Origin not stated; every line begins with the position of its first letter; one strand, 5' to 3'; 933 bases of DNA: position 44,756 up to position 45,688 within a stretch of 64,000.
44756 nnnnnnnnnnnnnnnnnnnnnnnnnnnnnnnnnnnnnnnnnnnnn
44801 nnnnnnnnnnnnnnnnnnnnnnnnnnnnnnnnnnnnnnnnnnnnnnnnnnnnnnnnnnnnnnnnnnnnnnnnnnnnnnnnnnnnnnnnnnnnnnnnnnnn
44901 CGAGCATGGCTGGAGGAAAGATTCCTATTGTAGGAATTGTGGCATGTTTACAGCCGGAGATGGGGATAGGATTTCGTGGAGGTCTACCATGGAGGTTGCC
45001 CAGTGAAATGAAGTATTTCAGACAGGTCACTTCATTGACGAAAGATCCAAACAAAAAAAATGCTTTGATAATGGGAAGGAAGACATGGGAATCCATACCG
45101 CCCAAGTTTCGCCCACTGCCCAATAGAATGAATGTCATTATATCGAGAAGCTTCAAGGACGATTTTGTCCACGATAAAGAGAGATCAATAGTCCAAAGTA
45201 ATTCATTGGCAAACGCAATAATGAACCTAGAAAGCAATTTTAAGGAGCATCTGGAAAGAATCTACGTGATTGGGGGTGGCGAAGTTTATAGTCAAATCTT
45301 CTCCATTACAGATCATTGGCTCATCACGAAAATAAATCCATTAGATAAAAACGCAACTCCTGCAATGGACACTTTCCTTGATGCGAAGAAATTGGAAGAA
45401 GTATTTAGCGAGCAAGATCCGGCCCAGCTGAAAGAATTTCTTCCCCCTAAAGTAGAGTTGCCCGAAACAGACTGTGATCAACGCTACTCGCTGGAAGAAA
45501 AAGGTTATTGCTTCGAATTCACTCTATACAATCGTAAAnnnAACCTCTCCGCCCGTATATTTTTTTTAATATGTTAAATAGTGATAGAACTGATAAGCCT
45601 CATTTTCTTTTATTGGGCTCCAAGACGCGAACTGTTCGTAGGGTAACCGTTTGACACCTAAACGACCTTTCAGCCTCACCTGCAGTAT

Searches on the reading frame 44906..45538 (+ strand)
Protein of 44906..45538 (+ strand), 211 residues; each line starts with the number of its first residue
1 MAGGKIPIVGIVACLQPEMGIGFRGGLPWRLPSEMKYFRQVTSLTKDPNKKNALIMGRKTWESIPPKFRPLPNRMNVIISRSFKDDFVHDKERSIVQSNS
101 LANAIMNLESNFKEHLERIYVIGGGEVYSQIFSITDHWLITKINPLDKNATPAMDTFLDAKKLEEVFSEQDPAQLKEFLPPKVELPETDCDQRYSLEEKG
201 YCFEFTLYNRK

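Call 7: find_homologous_proteins(query=window:44906-45538:+, max_evalue=1e-20)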
Query window:44906-45538:+ (211 aa): 574 proteins with E <= 1e-20 among 3341 candidates; the best 120 are listed.
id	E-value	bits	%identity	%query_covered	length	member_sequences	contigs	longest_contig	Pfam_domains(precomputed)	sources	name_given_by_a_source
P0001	2.9e-139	480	100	100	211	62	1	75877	PF00186.25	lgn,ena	-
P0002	1.6e-121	422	88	100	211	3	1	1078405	PF00186.25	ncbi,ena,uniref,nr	ncbi:dihydrofolate reductase [Saccharomyces paradoxus]|uniref:Dihydrofolate reductase n=1 Tax=Saccha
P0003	6.8e-118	410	84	100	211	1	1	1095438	PF00186.25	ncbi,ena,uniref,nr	ncbi:hypothetical protein SMKI_15G3740 [Saccharomyces mikatae IFO 1815]|uniref:Dihydrofolate reducta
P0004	7.4e-115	400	82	100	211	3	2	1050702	PF00186.25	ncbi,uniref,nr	ncbi:dihydrofolate reductase SKDI_15G3760 [Saccharomyces kudriavzevii IFO 1802]|uniref:Dihydrofolate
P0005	5.4e-110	384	80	100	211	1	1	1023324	PF00186.25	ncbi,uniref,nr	ncbi:dfr1p [Saccharomyces arboricola H-6]|uniref:Dihydrofolate reductase n=1 Tax=Saccharomyces arbor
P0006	9.8e-107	373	77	100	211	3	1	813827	PF00186.25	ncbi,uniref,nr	ncbi:dihydrofolate reductase [Saccharomyces eubayanus]|uniref:dihydrofolate reductase n=1 Tax=Saccha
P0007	1.3e-105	370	77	100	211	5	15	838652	PF00186.25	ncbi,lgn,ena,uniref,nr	ncbi:hypothetical protein N7582_002718 [Saccharomyces uvarum]|uniref:Dihydrofolate reductase n=1 Tax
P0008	1.2e-72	262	59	98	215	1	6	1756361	PF00186.25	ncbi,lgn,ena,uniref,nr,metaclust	ncbi:hypothetical protein NCAS_0B01500 [Naumovozyma castellii]|uniref:Dihydrofolate reductase n=1 Ta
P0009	1.3e-70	255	56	100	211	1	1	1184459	PF00186.25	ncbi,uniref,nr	ncbi:dihydrofolate reductase NDAI_0E01260 [Naumovozyma dairenensis CBS 421]|uniref:Dihydrofolate red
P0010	1.2e-69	252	56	100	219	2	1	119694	PF00186.25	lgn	-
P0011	1.1e-66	242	54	100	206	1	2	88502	PF00186.25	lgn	-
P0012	2.5e-66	241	55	100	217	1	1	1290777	PF00186.25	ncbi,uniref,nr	ncbi:dihydrofolate reductase KNAG_0A03010 [Huiozyma naganishii CBS 8797]|uniref:Dihydrofolate reduct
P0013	5.5e-66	240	54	98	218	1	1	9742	PF00186.25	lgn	-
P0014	5.7e-66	240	54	98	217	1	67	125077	PF00186.25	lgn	-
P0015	5.9e-66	240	54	98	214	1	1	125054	PF00186.25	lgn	-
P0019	1.2e-64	236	54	98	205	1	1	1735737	PF00186.25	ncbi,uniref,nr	ncbi:hypothetical protein HG536_0A07580 [Torulaspora globosa]|uniref:Dihydrofolate reductase n=1 Tax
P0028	1.5e-62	229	53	98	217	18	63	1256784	PF00186.25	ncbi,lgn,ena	ncbi:Dihydrofolate reductase (DHFR) domain signature [Nakaseomyces glabratus]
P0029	2.8e-62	228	54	100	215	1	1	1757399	PF00186.25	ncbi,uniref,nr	ncbi:hypothetical protein KAFR_0A03760 [Kazachstania africana CBS 2517]|uniref:Dihydrofolate reducta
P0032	8.0e-62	226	51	99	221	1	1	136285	PF00186.25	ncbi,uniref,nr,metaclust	ncbi:hypothetical protein Kpol_1072p26 [Vanderwaltozyma polyspora DSM 70294]|uniref:Dihydrofolate re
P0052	1.4e-55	206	46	99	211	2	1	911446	PF00186.25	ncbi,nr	ncbi:FACR124Wp [Eremothecium gossypii FDAG1]|nr:FACR124Wp [Eremothecium gossypii FDAG1]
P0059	5.3e-52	194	47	100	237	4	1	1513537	PF00186.25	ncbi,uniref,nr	ncbi:dihydrofolate reductase [Lachancea thermotolerans CBS 6340]|uniref:Dihydrofolate reductase n=1 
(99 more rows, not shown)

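Call 10: find_encoding_contigs(protein=P0002, flank=3000, max_places=1)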
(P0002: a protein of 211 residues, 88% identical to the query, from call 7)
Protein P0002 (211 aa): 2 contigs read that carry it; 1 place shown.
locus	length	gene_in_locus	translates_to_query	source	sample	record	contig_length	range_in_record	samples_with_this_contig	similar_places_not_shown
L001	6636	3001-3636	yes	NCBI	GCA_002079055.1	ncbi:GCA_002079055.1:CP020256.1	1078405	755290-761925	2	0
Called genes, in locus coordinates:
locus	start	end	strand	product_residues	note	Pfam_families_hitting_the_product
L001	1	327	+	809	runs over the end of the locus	PF00069:Pkinase, PF07714:PK_Tyr_Ser-Thr, PF14531:Kinase-like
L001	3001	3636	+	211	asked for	PF00186:DHFR_1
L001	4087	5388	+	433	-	PF01237:Oxysterol_BP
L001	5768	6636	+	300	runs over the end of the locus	-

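Call 11: find_encoding_contigs(protein=P0003, flank=3000, max_places=1)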
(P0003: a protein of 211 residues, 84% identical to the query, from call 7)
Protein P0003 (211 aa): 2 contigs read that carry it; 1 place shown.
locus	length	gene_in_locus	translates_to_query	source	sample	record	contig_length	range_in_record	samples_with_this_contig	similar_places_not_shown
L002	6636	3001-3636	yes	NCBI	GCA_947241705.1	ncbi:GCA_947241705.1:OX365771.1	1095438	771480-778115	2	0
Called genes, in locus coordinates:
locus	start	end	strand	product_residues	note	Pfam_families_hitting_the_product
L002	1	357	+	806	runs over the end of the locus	PF00069:Pkinase, PF07714:PK_Tyr_Ser-Thr, PF14531:Kinase-like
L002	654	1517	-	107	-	PF01247:Ribosomal_L35Ae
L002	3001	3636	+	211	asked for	PF00186:DHFR_1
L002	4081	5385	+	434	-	PF01237:Oxysterol_BP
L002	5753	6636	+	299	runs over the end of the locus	-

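Call 12: find_encoding_contigs(protein=P0004, flank=3000, max_places=1)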
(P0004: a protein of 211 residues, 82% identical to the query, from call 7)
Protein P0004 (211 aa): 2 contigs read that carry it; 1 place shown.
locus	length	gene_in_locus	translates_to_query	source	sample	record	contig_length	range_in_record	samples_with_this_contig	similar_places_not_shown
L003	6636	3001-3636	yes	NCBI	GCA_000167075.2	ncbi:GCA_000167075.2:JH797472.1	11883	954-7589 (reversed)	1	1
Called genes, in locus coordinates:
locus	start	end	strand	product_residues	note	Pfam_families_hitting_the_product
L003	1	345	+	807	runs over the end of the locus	PF00069:Pkinase, PF07714:PK_Tyr_Ser-Thr, PF14531:Kinase-like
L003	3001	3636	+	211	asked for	PF00186:DHFR_1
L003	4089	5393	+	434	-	PF01237:Oxysterol_BP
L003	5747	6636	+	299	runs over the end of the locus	-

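Call 13: find_encoding_contigs(protein=P0005, flank=3000, max_places=1)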
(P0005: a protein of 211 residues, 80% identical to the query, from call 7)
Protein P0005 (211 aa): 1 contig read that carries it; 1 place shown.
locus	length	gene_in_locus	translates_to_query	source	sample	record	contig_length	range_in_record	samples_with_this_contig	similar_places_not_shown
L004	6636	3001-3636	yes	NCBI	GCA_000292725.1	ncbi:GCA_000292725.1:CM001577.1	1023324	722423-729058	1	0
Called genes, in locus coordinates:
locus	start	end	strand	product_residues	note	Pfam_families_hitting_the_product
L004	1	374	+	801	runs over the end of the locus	PF00069:Pkinase, PF07714:PK_Tyr_Ser-Thr, PF14531:Kinase-like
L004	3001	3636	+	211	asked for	PF00186:DHFR_1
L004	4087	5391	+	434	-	PF01237:Oxysterol_BP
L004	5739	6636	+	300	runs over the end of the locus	-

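Call 14: find_encoding_contigs(protein=P0006, flank=3000, max_places=1)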
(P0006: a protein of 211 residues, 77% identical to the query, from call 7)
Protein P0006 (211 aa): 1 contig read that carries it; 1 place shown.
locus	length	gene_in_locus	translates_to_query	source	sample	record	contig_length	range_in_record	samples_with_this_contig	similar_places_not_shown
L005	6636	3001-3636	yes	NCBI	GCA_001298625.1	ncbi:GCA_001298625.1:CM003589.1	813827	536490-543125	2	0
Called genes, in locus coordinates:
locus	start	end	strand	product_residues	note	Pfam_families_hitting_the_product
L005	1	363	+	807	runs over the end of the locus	PF00069:Pkinase, PF07714:PK_Tyr_Ser-Thr, PF14531:Kinase-like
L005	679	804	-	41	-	PF01247:Ribosomal_L35Ae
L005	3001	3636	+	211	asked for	PF00186:DHFR_1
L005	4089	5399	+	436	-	PF01237:Oxysterol_BP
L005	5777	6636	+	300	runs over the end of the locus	-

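Call 17: find_encoding_contigs(protein=P0008, flank=5000, max_places=1)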
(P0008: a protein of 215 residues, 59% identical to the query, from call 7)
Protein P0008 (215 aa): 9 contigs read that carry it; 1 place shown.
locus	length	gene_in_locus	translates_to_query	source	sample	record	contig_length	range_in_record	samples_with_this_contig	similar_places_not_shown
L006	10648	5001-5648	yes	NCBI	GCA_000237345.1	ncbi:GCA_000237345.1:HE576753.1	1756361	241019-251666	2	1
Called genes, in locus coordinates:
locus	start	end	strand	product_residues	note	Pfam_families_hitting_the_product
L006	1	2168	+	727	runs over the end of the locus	PF00069:Pkinase, PF07714:PK_Tyr_Ser-Thr, PF14531:Kinase-like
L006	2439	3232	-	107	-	PF01247:Ribosomal_L35Ae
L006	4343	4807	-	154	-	PF10448:POC3_POC4, PF16093:PAC4 (weak)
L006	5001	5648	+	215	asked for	PF00186:DHFR_1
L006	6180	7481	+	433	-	PF01237:Oxysterol_BP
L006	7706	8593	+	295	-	-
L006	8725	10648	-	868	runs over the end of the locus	PF06472:ABC_membrane_2, PF00005:ABC_tran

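Call 18: find_encoding_contigs(protein=P0028, flank=5000, max_places=1)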
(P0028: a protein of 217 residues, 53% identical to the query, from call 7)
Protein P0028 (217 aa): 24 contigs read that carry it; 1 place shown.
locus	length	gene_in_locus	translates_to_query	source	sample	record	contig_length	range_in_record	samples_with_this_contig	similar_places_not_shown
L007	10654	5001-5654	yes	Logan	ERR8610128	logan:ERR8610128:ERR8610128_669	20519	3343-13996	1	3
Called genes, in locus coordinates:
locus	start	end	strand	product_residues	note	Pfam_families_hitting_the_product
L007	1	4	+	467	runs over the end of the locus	PF00069:Pkinase, PF07714:PK_Tyr_Ser-Thr, PF03109:ABC1 (weak), PF14531:Kinase-like (weak)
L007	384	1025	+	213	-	PF01025:GrpE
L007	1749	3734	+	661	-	PF00069:Pkinase, PF07714:PK_Tyr_Ser-Thr, PF14531:Kinase-like (weak)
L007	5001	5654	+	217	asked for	PF00186:DHFR_1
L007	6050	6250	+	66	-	-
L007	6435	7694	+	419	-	PF01237:Oxysterol_BP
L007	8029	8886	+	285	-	-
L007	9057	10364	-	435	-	PF23410:Beta-prop_VPS8 (faint), PF24796:WDR55 (faint), PF25173:Beta-prop_WDR3_1st (faint), PF23609:Beta-prop_EIPR1 (faint), PF24814:WD40_Prp19 (faint), PF25175:Beta-prop_WDR5 (faint), PF00400:WD40 (faint), PF25174:Beta-prop_THOC3 (weak), +1 more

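Call 19: find_encoding_contigs(protein=P0059, flank=5000, max_places=1)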
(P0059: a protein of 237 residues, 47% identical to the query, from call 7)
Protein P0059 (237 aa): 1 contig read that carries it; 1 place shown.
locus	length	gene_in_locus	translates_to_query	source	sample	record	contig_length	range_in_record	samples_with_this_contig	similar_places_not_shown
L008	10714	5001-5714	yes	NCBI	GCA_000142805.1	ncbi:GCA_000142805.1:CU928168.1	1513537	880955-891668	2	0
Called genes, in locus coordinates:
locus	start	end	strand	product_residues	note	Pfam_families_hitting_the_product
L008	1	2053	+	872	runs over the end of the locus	PF00069:Pkinase, PF07714:PK_Tyr_Ser-Thr, PF14531:Kinase-like (weak)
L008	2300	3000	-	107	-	PF01247:Ribosomal_L35Ae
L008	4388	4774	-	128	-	PF10448:POC3_POC4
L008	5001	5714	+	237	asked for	PF00186:DHFR_1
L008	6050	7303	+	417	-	PF01237:Oxysterol_BP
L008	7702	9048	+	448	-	PF07767:Nop53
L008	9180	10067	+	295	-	-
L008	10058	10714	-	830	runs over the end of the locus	PF06472:ABC_membrane_2, PF00005:ABC_tran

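Call 20: find_encoding_contigs(protein=P0019, flank=5000, max_places=1)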
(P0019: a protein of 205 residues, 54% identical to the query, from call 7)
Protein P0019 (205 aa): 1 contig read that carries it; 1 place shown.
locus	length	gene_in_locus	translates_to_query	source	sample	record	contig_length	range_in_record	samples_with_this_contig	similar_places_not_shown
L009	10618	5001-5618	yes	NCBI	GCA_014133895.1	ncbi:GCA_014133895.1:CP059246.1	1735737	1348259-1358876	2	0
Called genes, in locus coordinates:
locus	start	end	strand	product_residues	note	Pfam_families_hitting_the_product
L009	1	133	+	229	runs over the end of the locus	PF01025:GrpE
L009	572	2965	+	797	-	PF00069:Pkinase, PF07714:PK_Tyr_Ser-Thr, PF14531:Kinase-like (weak)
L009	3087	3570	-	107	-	PF01247:Ribosomal_L35Ae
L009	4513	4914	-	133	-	PF10448:POC3_POC4, PF16093:PAC4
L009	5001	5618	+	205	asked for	PF00186:DHFR_1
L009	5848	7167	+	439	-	PF01237:Oxysterol_BP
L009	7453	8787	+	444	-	PF07767:Nop53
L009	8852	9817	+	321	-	-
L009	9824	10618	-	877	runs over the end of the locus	PF06472:ABC_membrane_2, PF00005:ABC_tran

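Call 61: find_encoding_contigs(protein=P0052, flank=5000, max_places=1)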
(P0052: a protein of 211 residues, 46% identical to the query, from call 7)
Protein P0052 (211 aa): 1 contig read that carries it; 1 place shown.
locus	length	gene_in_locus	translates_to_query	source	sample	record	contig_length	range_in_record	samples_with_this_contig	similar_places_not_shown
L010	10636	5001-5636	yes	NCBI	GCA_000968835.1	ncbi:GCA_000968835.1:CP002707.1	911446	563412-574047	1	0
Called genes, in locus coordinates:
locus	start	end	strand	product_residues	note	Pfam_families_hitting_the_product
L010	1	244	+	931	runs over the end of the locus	PF00069:Pkinase, PF07714:PK_Tyr_Ser-Thr, PF14531:Kinase-like (weak)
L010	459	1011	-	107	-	PF01247:Ribosomal_L35Ae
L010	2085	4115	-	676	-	PF00743:FMO-like, PF07992:Pyr_redox_2, PF13450:NAD_binding_8 (weak), PF13738:Pyr_redox_3, PF13434:Lys_Orn_oxgnase (weak)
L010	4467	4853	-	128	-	PF10448:POC3_POC4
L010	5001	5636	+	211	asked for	PF00186:DHFR_1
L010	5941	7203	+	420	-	PF01237:Oxysterol_BP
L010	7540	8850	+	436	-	PF07767:Nop53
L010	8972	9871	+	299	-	-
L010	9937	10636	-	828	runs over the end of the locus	PF06472:ABC_membrane_2, PF00005:ABC_tran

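Call 62: find_encoding_contigs(protein=P0032, flank=5000, max_places=1)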
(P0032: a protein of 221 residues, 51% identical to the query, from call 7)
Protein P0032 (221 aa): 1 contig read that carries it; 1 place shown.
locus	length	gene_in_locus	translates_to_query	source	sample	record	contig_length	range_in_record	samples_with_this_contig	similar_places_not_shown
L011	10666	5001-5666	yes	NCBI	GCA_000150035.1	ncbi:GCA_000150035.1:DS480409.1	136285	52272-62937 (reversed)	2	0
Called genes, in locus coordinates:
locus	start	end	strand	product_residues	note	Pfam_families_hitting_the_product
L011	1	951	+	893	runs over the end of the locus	PF00069:Pkinase, PF07714:PK_Tyr_Ser-Thr, PF14531:Kinase-like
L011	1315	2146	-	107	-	PF01247:Ribosomal_L35Ae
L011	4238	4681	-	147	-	PF10448:POC3_POC4, PF16093:PAC4 (weak)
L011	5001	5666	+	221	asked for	PF00186:DHFR_1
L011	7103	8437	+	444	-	PF01237:Oxysterol_BP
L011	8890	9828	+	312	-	-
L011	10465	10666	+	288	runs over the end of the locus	PF08538:DUF1749, PF00561:Abhydrolase_1 (faint), PF12146:Hydrolase_4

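Call 63: find_encoding_contigs(protein=P0029, flank=5000, max_places=1)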
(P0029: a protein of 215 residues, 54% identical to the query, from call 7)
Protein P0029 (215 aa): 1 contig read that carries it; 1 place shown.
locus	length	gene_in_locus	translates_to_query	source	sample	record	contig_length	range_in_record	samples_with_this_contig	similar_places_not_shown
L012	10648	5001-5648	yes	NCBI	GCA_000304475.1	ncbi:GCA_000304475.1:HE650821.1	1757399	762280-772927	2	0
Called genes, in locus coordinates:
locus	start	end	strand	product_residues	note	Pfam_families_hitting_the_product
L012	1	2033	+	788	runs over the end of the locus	PF00069:Pkinase, PF07714:PK_Tyr_Ser-Thr, PF14531:Kinase-like (weak)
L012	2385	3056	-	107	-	PF01247:Ribosomal_L35Ae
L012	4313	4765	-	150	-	PF10448:POC3_POC4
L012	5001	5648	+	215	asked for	PF00186:DHFR_1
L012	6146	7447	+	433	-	PF01237:Oxysterol_BP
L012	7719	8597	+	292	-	-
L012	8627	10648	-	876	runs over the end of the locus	PF06472:ABC_membrane_2, PF02463:SMC_N (faint), PF00005:ABC_tran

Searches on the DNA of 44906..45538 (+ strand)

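Call 16: search_rna_families(sources=[L001, L002, L003, L004, L005], threshold=gathering)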
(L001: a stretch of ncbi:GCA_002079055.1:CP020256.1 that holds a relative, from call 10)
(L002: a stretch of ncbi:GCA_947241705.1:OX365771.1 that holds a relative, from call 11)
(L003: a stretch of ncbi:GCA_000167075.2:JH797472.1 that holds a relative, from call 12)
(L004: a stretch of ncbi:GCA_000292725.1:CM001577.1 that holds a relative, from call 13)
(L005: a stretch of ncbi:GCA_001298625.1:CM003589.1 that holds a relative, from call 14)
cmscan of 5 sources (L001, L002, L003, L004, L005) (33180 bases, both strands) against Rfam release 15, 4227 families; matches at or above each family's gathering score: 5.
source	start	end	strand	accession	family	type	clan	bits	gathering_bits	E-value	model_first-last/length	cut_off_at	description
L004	2356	2691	+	RF01846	Fungi_U3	Gene; snRNA; snoRNA; CD-box;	CL00100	219.1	95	9.1e-58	1-274/274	no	Fungal small nucleolar RNA U3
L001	2368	2702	+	RF01846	Fungi_U3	Gene; snRNA; snoRNA; CD-box;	CL00100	218.8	95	1.2e-57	1-274/274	no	Fungal small nucleolar RNA U3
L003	2336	2668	+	RF01846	Fungi_U3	Gene; snRNA; snoRNA; CD-box;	CL00100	214.9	95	1.5e-56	1-274/274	no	Fungal small nucleolar RNA U3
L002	2372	2705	+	RF01846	Fungi_U3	Gene; snRNA; snoRNA; CD-box;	CL00100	213.5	95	3.6e-56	1-274/274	no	Fungal small nucleolar RNA U3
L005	2329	2656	+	RF01846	Fungi_U3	Gene; snRNA; snoRNA; CD-box;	CL00100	208.3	95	1.1e-54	1-274/274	no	Fungal small nucleolar RNA U3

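Call 21: search_rna_families(sources=[L006, L007, L008, L009], threshold=gathering)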
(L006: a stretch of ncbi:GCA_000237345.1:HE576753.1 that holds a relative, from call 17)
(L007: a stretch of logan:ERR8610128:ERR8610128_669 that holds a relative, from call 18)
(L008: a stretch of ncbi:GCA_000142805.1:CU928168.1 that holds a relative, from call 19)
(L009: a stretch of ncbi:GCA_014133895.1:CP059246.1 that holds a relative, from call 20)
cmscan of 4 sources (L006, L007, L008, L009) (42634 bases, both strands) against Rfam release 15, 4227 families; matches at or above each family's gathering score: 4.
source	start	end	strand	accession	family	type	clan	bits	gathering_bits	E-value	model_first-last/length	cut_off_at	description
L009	4162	4460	+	RF01846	Fungi_U3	Gene; snRNA; snoRNA; CD-box;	CL00100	196.2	95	4.1e-51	1-274/274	no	Fungal small nucleolar RNA U3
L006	3860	4214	+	RF01846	Fungi_U3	Gene; snRNA; snoRNA; CD-box;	CL00100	192.1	95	6e-50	1-274/274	no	Fungal small nucleolar RNA U3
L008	3859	4173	+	RF01846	Fungi_U3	Gene; snRNA; snoRNA; CD-box;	CL00100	186.9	95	1.8e-48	1-274/274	no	Fungal small nucleolar RNA U3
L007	4301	4742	+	RF01846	Fungi_U3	Gene; snRNA; snoRNA; CD-box;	CL00100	163.5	95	8e-42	1-274/274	no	Fungal small nucleolar RNA U3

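Call 64: search_rna_families(sources=[L010, L011, L012], threshold=gathering)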
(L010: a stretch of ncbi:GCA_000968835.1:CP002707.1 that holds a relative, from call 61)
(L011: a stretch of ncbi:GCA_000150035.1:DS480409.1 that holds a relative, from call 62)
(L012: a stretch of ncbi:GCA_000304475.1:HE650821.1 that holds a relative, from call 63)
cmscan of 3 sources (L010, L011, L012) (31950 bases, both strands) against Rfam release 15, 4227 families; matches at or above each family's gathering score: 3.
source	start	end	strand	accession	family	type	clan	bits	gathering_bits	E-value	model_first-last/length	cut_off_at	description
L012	3890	4194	+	RF01846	Fungi_U3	Gene; snRNA; snoRNA; CD-box;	CL00100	190.6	95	1.2e-49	1-274/274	no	Fungal small nucleolar RNA U3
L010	1706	2010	+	RF01846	Fungi_U3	Gene; snRNA; snoRNA; CD-box;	CL00100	189.6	95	2.2e-49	1-274/274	no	Fungal small nucleolar RNA U3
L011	3721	4123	+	RF01846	Fungi_U3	Gene; snRNA; snoRNA; CD-box;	CL00100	160.1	95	5.8e-41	1-274/274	no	Fungal small nucleolar RNA U3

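Call 66: search_rna_families(source=L012, start=3800, end=4300, threshold=gathering, show_alignments=1)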
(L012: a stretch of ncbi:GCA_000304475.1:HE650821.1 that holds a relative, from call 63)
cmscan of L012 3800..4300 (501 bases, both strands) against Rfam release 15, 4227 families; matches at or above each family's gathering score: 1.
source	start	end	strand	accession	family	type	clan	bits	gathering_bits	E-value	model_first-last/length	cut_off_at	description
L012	3890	4194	+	RF01846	Fungi_U3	Gene; snRNA; snoRNA; CD-box;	CL00100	190.6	95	1.9e-51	1-274/274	no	Fungal small nucleolar RNA U3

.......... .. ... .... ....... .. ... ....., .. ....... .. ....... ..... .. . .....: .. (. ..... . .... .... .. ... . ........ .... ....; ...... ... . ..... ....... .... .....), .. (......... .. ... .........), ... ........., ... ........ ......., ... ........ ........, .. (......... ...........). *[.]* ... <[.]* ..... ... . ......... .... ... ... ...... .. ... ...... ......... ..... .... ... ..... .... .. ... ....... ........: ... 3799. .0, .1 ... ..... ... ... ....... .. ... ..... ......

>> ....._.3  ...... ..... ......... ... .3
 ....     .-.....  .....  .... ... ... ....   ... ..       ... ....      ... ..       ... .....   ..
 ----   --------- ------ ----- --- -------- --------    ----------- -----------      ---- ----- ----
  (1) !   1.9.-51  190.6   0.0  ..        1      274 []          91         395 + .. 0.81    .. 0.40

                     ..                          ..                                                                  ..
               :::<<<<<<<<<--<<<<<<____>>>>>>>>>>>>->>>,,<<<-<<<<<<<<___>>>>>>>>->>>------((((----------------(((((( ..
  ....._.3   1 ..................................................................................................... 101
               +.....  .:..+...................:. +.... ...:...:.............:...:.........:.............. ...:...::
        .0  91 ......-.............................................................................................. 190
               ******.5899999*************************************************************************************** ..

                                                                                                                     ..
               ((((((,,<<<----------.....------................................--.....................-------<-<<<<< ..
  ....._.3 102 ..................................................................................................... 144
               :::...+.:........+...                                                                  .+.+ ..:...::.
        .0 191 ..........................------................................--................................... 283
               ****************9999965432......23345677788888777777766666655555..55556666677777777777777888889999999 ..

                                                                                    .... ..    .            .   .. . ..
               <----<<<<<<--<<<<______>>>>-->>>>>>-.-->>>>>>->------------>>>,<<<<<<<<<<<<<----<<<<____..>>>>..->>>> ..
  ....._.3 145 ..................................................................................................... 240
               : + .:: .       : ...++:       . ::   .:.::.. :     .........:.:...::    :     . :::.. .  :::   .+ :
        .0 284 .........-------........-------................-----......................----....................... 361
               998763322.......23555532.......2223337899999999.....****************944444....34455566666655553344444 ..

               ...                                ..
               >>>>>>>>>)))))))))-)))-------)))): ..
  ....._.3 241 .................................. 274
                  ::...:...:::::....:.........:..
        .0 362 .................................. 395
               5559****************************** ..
